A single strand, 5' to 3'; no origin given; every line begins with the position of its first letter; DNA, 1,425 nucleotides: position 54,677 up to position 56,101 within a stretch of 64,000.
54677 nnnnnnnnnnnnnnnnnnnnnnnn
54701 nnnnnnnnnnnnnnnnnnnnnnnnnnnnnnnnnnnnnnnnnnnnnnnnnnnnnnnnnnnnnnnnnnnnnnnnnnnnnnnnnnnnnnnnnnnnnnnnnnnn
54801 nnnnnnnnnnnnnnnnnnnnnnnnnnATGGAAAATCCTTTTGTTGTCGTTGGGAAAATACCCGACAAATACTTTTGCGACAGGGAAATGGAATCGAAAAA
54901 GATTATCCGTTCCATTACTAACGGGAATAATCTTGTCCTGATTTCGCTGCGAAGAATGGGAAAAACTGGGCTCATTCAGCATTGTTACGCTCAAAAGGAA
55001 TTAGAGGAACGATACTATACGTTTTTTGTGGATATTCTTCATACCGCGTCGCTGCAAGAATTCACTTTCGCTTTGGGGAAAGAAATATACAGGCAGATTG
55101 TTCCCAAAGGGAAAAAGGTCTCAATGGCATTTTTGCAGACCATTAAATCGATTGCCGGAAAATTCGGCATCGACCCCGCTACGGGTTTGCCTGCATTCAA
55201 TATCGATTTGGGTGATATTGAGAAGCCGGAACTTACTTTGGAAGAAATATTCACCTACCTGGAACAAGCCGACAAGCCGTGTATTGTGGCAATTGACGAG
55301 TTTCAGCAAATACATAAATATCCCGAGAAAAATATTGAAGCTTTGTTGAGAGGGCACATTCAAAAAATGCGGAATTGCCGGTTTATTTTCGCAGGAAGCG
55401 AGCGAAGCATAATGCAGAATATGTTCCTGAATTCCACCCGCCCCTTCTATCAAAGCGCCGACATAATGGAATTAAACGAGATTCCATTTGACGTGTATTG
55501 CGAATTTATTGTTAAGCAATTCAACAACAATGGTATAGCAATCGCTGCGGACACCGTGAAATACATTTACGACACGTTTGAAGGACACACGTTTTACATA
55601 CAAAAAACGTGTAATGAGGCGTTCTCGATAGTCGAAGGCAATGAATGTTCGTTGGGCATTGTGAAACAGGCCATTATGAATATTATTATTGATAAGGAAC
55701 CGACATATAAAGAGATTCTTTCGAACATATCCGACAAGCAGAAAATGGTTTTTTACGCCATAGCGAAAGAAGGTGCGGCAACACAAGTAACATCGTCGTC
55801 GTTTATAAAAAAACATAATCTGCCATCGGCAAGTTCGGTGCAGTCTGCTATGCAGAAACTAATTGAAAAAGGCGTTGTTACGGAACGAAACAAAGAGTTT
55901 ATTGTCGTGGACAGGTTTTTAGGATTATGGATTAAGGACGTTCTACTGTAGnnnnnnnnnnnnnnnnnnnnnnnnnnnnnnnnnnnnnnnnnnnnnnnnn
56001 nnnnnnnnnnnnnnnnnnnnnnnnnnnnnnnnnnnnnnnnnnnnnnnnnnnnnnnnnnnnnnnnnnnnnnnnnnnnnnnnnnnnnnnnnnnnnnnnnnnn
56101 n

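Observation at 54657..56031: Third repeat-bounded cassette: AAA ATPase gene inserted between an outer-membrane gene and a diverged remnant of that gene's 3' end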

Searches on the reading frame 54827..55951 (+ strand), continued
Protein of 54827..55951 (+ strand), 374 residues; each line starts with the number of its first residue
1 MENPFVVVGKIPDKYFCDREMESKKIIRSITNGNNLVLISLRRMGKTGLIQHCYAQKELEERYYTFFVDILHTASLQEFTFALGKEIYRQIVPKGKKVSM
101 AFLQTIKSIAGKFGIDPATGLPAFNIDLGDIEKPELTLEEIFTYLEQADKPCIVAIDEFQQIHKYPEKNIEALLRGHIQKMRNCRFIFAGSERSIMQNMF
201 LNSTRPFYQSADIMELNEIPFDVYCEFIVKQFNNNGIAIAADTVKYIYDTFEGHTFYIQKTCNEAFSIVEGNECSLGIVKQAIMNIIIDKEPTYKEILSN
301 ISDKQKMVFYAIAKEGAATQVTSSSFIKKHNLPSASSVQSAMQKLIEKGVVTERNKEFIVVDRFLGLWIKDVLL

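Call 41: find_encoding_contigs(protein=P0001, flank=6000, max_places=3)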
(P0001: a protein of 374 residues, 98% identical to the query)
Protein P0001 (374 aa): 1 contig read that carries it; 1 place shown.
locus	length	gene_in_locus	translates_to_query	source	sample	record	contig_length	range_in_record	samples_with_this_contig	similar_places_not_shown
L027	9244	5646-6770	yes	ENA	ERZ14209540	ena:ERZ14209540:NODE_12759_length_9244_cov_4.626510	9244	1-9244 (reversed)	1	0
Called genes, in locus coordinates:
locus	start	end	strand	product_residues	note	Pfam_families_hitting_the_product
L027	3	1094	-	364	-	?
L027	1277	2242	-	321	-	PF01551:Peptidase_M23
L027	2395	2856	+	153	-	-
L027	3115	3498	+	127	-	PF03965:Penicillinase_R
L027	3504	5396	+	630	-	PF05569:Peptidase_M56, PF01435:Peptidase_M48 (faint)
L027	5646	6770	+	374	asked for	PF01637:ATPase_2, PF13173:AAA_14 (faint)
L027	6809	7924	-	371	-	PF28590:Lipid_A_deac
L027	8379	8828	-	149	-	PF01797:Y1_Tnp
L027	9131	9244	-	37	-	?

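Call 46: search_solved_structures(query=window:54827-55951:+, max_evalue=0.01)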
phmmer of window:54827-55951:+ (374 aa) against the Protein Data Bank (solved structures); distinct sequences matched with E-value up to 0.01: 2.
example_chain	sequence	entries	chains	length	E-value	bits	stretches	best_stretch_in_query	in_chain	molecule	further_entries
2qen_A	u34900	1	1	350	0.00028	23.4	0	124-250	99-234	WALKER-TYPE ATPASE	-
2fna_A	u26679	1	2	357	0.00032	23.3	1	14-236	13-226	Conserved hypothetical protein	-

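Call 53: find_encoding_contigs(protein=P0005, flank=6000, max_places=2)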
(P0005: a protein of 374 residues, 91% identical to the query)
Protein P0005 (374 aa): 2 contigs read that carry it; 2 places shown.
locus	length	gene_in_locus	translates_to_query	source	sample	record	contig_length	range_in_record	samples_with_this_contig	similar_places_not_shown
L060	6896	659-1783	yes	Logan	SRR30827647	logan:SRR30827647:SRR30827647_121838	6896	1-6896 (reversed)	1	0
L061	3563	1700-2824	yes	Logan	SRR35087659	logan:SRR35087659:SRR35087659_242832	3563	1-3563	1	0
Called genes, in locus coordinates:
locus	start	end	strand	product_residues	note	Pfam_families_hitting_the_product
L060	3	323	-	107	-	?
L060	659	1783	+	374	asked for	PF01637:ATPase_2, PF13173:AAA_14 (faint)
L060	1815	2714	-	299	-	PF13280:WYL, PF25583:WCX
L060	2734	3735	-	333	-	PF01734:Patatin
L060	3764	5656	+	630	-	PF05228:CHASE4 (weak), PF07228:SpoIIE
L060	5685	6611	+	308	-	PF01699:Na_Ca_ex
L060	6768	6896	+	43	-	?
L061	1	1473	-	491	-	?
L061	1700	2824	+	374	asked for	PF01637:ATPase_2, PF13173:AAA_14 (faint)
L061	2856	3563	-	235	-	?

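Call 54: find_encoding_contigs(protein=P0006, flank=6000, max_places=2)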
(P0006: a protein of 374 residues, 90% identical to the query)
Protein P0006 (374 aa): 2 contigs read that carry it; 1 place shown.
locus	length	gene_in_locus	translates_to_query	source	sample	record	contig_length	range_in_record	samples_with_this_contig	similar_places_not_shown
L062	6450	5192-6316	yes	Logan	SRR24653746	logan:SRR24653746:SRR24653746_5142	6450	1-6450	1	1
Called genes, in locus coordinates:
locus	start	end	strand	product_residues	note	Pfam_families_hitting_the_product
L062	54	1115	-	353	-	PF22558:REase-ARP, PF20796:PDDEXK_13 (weak)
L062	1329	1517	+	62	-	-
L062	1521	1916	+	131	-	-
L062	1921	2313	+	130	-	-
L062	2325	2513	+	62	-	-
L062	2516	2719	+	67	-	-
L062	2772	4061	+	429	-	-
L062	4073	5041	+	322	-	-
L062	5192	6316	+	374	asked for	PF01637:ATPase_2, PF13173:AAA_14 (faint)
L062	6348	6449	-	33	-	?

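Call 55: find_encoding_contigs(protein=P0014, flank=6000, max_places=2)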
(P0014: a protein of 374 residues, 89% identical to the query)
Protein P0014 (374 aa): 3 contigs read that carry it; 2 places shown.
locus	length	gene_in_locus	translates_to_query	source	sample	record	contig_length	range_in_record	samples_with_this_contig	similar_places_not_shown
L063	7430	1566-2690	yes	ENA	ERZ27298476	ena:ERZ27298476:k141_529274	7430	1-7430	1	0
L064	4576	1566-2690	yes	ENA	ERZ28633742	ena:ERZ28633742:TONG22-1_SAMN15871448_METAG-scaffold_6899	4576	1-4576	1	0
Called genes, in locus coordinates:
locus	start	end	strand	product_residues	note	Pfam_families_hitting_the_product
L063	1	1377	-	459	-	?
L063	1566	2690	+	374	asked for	PF01637:ATPase_2, PF13173:AAA_14 (faint)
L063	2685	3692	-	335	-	PF01734:Patatin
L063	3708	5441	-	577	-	PF00933:Glyco_hydro_3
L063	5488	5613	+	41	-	-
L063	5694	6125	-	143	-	PF02677:QueH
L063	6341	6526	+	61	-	-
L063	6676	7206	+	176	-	-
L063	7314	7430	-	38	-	?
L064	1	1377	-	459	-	?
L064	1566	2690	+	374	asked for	PF01637:ATPase_2, PF13173:AAA_14 (faint)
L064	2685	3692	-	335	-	PF01734:Patatin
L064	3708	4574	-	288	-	?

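Call 62: search_protein_families(library=pfam, proteins=[L017:4992-5765:-, L017:2458-3822:-, L017:4128-4649:-], max_evalue=0.01)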
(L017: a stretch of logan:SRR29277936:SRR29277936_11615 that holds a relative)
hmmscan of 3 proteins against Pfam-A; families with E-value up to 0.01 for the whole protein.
L017:4992-5765:- (257 aa): 1 family
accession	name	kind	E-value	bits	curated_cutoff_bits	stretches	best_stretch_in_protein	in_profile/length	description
PF03167.25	UDG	-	0.0004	20.9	24.3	1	142-236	51-124/141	Uracil DNA glycosylase superfamily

L017:2458-3822:- (454 aa): 2 families
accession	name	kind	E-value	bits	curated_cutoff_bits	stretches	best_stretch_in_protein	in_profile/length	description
PF00753.33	Lactamase_B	-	5.4e-05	23.6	22.7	1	40-188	12-150/196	Metallo-beta-lactamase superfamily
PF12706.13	Lactamase_B_2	-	0.0001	22.4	27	1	76-208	28-163/200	Beta-lactamase superfamily domain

L017:4128-4649:- (173 aa): 0 families

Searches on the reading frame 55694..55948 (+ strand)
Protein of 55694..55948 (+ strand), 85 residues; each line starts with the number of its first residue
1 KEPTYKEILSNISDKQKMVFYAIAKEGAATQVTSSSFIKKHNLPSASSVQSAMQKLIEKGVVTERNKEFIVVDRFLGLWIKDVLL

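Call 61: search_protein_families(library=pfam, proteins=[window:55694-55948:+], max_evalue=1)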
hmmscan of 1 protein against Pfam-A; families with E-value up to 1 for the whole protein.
seq(85 aa): 8 families
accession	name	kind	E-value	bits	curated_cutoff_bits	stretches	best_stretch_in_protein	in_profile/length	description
PF03965.22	Penicillinase_R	-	0.0023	18.7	22.6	1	12-66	1-55/115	Penicillinase repressor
PF12802.13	MarR_2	-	0.009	16.6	27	1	11-64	2-52/61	MarR family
PF01978.25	TrmB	-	0.014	15.7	25.6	1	12-67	6-57/68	Sugar-specific transcriptional regulator TrmB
PF01726.22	LexA_DNA_bind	-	0.014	15.6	23.7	1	12-64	4-58/65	LexA DNA binding domain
PF11148.14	DUF2922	-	0.037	14.4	25.5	1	46-68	29-51/69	Protein of unknown function (DUF2922)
PF22194.2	F-93_WHD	-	0.045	14.3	28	1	45-67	28-50/62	F-93, winged-helix domain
PF13463.12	HTH_27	-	0.15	12.8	22.2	1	30-67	17-53/68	Winged helix DNA-binding domain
PF22798.2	DUF5817_CT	-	0.26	11.6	29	1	45-66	28-49/54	DUF5817, C-terminal domain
